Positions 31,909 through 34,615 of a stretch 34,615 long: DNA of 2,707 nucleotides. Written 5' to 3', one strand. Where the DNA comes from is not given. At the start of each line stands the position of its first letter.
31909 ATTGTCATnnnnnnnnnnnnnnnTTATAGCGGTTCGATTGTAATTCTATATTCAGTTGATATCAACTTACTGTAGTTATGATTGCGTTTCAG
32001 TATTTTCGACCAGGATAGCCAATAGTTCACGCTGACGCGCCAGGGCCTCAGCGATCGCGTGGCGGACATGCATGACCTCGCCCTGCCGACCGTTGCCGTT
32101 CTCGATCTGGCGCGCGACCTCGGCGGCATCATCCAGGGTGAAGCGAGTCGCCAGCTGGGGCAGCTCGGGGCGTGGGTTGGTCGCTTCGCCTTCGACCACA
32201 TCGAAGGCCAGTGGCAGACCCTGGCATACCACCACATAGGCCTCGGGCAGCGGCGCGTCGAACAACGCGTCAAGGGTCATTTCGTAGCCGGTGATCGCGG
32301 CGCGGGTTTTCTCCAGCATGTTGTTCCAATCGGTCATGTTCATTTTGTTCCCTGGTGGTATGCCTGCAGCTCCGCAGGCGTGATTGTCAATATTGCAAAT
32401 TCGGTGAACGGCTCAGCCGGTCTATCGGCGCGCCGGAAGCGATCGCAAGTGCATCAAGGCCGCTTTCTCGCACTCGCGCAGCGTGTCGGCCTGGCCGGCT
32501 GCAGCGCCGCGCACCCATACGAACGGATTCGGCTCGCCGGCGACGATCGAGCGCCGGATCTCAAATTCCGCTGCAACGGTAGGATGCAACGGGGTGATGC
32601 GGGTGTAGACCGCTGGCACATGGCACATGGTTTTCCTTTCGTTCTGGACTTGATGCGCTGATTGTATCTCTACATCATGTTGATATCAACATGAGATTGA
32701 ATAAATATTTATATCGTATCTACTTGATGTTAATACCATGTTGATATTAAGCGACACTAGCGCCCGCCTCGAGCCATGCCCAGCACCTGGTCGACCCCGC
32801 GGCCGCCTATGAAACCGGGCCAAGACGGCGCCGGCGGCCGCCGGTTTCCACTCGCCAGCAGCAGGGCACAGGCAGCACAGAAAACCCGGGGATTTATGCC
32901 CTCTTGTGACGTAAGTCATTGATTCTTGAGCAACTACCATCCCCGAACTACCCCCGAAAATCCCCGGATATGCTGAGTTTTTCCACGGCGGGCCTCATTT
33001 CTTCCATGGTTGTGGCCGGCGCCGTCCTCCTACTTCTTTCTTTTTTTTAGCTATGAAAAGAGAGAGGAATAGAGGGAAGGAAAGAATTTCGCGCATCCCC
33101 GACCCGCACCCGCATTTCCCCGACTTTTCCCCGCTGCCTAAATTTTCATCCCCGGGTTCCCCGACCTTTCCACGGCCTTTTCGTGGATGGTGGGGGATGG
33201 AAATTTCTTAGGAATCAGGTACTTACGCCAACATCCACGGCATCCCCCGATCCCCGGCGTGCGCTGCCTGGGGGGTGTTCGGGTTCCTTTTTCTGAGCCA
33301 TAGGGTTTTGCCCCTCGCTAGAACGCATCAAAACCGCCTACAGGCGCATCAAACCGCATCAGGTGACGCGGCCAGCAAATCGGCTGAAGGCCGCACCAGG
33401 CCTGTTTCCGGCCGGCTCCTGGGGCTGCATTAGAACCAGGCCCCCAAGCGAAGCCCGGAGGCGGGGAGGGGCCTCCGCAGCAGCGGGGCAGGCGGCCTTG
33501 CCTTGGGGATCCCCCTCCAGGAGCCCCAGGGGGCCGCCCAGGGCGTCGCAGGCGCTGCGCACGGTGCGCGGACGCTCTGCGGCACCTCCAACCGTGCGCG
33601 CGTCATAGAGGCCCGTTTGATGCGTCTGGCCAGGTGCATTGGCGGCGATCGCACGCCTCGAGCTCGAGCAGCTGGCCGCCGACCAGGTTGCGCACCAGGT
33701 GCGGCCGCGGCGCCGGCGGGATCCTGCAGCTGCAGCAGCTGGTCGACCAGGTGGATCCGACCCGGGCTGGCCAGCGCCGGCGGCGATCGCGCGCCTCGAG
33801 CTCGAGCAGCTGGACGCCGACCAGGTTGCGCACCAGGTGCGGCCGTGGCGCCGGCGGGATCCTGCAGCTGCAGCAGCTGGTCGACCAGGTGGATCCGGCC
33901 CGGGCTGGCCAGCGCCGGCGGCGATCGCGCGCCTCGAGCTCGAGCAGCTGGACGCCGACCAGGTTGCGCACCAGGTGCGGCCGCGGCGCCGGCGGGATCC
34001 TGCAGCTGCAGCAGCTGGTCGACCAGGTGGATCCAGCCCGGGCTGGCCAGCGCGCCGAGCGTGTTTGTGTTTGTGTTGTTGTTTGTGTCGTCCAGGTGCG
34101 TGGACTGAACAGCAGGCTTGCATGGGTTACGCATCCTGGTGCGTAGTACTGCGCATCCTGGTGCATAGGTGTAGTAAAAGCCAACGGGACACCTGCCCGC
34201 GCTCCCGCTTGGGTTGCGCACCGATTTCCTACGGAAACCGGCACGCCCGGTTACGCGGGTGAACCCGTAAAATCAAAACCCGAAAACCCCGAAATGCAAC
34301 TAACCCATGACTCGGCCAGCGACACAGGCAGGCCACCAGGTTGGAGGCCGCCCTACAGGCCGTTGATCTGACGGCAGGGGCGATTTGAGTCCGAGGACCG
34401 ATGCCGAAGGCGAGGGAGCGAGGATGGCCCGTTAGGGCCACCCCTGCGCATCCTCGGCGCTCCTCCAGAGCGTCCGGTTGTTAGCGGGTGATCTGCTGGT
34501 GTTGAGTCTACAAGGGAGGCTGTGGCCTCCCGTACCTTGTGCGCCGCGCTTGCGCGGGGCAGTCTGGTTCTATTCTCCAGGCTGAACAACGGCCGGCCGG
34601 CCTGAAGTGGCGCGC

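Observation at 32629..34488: About 2.3 kb without a credible gene (continuing into 1-411 across the circular junction), unusually long for a 34-kb phage and saturated with repeat classes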

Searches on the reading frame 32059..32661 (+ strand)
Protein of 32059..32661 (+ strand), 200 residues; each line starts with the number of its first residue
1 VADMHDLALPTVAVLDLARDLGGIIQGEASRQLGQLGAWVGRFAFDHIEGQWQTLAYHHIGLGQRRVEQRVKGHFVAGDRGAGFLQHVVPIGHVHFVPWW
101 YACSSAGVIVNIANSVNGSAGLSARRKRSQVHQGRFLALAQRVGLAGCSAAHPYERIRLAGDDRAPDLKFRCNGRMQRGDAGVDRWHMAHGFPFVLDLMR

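Call 66: search_protein_families(library=pfam, proteins=[window:32059-32661:+], max_evalue=0.01)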
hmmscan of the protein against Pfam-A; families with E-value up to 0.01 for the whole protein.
window:32059-32661:+ (200 aa): 0 families

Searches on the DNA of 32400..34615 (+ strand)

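Call 8: search_dna_similar(query=window:32400-34615:+, collection=phages, mode=distant, max_rows=20)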
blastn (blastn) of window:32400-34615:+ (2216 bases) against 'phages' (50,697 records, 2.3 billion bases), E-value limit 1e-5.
Records with a match: 5; places in all: 5; records where one place covers at least 80% of the query: 0.
Best place of each record, by identity: 80-90% 3; 60-80% 2.
By first word of the organism name: Burkholderia 5.
By host as written in the record: Burkholderia cenocepacia 3; Burkholderia cenocepacia 7780 2.
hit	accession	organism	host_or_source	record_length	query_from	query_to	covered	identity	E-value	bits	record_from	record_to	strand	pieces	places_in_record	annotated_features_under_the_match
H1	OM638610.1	Burkholderia phage Menos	Burkholderia cenocepacia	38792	1024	1103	4%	78.0%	2e-6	61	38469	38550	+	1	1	hypothetical protein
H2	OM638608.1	Burkholderia phage Musica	Burkholderia cenocepacia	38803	1027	1104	4%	79.3%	9e-6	60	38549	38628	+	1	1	hypothetical protein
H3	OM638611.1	Burkholderia phage Momento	Burkholderia cenocepacia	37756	470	531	3%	80.6%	9e-6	59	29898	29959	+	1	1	hypothetical protein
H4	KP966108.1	Burkholderia phage AP3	Burkholderia cenocepacia 7780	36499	470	530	3%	82.0%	2e-6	62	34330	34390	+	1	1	putative baseplate J family protein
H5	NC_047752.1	Burkholderia phage AP3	Burkholderia cenocepacia 7780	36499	470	530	3%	82.0%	2e-6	62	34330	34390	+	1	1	putative baseplate J family protein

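Call 9: search_dna_similar(query=window:32400-34615:+, collection=plasmids, mode=distant, max_rows=20)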
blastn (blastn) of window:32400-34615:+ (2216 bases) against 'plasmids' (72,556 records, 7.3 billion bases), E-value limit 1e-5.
Records with a match: 3; places in all: 3; records where one place covers at least 80% of the query: 0.
Best place of each record, by identity: 80-90% 1; 60-80% 2.
By first word of the organism name: bacterium 2; Collimonas 1.
By predicted mobility (MOB-suite, as given by PLSDB): non-mobilizable 2; mobilizable 1.
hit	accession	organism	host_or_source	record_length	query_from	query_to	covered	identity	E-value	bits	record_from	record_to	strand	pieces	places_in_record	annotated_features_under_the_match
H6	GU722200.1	bacterium enrichment culture clone 2a(2010)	-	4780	1805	2078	12%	78.0%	2e-51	212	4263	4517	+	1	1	none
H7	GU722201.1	bacterium enrichment culture clone 2b(2010)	-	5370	1805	2079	12%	77.5%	2e-50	208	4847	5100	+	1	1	none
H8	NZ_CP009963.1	Collimonas arenae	-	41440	1976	2047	3%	89.0%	2e-13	86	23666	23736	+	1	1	none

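Call 11: get_annotated_region(hit=H8, flank=6000)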
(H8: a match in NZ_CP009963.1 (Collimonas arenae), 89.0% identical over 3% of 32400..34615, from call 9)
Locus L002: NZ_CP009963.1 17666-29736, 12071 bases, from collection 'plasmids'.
description: Collimonas arenae strain Cal35 plasmid unnamed, complete sequence
organism: Collimonas arenae (NCBI taxid 279058)
taxonomy: Bacteria; Pseudomonadota; Betaproteobacteria; Burkholderiales; Oxalobacteraceae; Collimonas; Collimonas arenae
host: -; source: -; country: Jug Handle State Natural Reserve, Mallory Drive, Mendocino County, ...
typing (MOB-suite, as given by PLSDB): mobilizable; replicon rep_cluster_1928; relaxase MOBF
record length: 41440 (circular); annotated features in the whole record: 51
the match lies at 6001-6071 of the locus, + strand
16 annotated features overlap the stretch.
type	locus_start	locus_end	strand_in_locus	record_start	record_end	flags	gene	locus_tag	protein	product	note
CDS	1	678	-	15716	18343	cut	-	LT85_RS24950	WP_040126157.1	type VI secretion protein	-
CDS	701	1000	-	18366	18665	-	-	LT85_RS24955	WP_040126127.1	VirB3 family type IV secretion system protein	-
CDS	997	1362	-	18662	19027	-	-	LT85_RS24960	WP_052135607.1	TrbC/VirB2 family protein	-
CDS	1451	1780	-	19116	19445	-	-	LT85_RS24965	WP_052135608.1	hypothetical protein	-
CDS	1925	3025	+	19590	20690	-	mnmH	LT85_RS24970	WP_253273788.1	tRNA 2-selenouridine(34) synthase MnmH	GO:0002098 - tRNA wobble uridine modification [Evidence IEA]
CDS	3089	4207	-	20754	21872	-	-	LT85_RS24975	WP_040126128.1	fatty acid desaturase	GO:0006629 - lipid metabolic process [Evidence IEA]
CDS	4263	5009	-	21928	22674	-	-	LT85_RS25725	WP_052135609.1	autoinducer binding domain-containing protein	-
CDS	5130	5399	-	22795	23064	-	-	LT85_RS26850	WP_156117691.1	hypothetical protein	-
CDS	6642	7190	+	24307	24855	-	-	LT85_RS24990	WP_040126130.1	replication/maintenance protein RepL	-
CDS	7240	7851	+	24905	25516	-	-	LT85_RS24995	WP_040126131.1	hypothetical protein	-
CDS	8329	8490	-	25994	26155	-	-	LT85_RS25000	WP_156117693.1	hypothetical protein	-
CDS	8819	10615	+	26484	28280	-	-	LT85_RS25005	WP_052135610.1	phage integrase family protein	-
CDS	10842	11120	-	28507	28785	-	-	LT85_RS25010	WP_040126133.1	hypothetical protein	-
CDS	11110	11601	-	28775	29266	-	-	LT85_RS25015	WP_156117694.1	hypothetical protein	-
CDS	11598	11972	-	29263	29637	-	-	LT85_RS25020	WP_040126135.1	hypothetical protein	-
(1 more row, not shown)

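Call 12: search_rna_families(source=window, start=32400, end=34615, threshold=evalue, max_evalue=10, show_alignments=3)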
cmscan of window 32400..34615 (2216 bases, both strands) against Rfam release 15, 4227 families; matches with E-value up to 10: 6.
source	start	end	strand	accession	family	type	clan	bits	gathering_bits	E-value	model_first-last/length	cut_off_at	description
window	33360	33415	+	RF02949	Cupriavidus-1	Gene; sRNA;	-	23.7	45.5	1.1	1-78/78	no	Cupriavidus-1 RNA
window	33400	33474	-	RF00419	SNORA52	Gene; snRNA; snoRNA; HACA-box;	CL00038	17.6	71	1.2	1-134/134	no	Small nucleolar RNA SNORA52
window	33498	33546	+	RF00783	mir-484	Gene; miRNA;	-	16.4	40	6.7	1-67/67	no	mir-484 microRNA precursor family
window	32910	33081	-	RF01909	CDKN2B-AS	Gene; lncRNA;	-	15.8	80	8.2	1-150/150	no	CDKN2B antisense RNA 1 intronic convserved region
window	33117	33231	-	RF02161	PART1_3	Gene; lncRNA;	-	15.1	40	2.8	1-131/131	no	Prostate androgen-regulated transcript 1 conserved region 3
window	34374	34419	+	RF01121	sR38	Gene; snRNA; snoRNA; CD-box;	-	12.6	50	8.3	1-59/59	no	Small nucleolar RNA sR38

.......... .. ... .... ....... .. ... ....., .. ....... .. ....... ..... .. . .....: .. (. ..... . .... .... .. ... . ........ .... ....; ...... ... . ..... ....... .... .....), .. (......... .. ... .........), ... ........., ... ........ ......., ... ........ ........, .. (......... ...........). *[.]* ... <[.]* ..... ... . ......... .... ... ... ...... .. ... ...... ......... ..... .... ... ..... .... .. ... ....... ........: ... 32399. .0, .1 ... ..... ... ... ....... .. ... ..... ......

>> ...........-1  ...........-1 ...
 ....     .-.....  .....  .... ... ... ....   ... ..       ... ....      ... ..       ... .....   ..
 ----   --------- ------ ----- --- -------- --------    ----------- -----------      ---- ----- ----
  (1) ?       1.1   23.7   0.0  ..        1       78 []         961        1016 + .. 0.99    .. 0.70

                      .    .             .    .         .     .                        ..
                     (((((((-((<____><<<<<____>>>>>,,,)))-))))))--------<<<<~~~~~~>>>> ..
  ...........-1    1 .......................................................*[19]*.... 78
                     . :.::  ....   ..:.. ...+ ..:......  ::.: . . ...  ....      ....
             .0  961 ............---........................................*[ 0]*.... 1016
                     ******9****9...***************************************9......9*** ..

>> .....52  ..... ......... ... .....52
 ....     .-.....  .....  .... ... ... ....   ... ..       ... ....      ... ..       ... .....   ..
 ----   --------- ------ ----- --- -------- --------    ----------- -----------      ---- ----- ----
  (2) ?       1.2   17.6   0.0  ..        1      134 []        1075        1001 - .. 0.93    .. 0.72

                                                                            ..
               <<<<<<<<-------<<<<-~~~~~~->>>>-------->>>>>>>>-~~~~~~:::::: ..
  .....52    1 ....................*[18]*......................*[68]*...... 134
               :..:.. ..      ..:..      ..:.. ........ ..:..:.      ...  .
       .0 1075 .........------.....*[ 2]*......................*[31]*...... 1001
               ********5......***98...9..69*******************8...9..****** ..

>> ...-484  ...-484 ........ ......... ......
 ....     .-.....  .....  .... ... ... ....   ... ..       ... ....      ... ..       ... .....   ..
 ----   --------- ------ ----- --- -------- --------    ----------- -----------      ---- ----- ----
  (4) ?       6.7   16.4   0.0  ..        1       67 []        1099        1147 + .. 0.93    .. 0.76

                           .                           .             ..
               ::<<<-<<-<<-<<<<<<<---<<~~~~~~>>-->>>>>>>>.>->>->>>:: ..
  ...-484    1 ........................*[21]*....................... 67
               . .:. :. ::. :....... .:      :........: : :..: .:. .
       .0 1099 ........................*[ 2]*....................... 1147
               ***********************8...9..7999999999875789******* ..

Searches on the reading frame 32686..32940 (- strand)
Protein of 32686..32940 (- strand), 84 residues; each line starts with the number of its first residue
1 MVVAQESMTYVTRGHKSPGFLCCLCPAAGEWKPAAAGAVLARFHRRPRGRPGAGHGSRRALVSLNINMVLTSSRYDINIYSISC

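Call 14: search_protein_families(library=pfam, proteins=[window:32686-32940:-], max_evalue=1)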
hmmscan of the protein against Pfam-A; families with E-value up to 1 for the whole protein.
window:32686-32940:- (84 aa): 0 families

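Call 21: search_protein_families(library=phrogs, proteins=[window:32686-32940:-], max_evalue=0.01)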
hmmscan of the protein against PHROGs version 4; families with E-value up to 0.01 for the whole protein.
window:32686-32940:- (84 aa): 0 families

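Call 22: search_protein_families(library=ncbifam, proteins=[window:32686-32940:-], max_evalue=0.01)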
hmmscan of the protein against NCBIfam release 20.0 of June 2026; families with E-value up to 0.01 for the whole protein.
window:32686-32940:- (84 aa): 0 families

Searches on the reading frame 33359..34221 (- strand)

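Call 14: search_protein_families(library=pfam, proteins=[window:33359-34123:-, window:33430-34221:-], max_evalue=1)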
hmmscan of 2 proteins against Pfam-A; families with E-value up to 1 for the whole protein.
window:33359-34123:- (254 aa): 3 families
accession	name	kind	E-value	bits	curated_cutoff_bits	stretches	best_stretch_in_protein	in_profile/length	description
PF23283.1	D8C_UMOD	-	0.076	13.6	27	0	141-163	44-66/88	Uromodulin-like, D8C domain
PF01549.29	ShK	-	0.13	13.3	20.9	0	141-156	6-21/37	ShK domain-like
PF11795.13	DUF3322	-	0.4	11.1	22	0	112-151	21-60/190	Uncharacterized protein conserved in bacteria N-term (DUF3322)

window:33430-34221:- (263 aa): 0 families

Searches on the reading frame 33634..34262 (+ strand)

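Call 14: search_protein_families(library=pfam, proteins=[window:33634-34146:+, window:33639-34262:+], max_evalue=1)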
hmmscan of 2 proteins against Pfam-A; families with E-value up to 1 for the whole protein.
window:33634-34146:+ (170 aa): 3 families
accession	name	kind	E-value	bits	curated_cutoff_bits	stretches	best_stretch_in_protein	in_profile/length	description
PF14578.12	GTP_EFTU_D4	-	0.00046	20.5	23.8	0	111-140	36-65/86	Elongation factor Tu domain 4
PF14473.11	RD3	-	0.0096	16.2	27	0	49-93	47-91/129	RD3 protein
PF09898.14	DUF2125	-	0.15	12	24.2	0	40-91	183-234/319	Uncharacterized protein conserved in bacteria (DUF2125)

window:33639-34262:+ (207 aa): 3 families
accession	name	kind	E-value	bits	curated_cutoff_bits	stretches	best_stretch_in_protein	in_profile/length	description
PF12857.13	TOBE_3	-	0.051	13.9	27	0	95-110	19-34/59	TOBE-like domain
PF01121.26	CoaE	-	0.15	12.1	27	0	95-115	19-39/180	Dephospho-CoA kinase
PF14073.11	Cep57_CLD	-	0.39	11.2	28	0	96-115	13-32/178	Centrosome localisation domain of Cep57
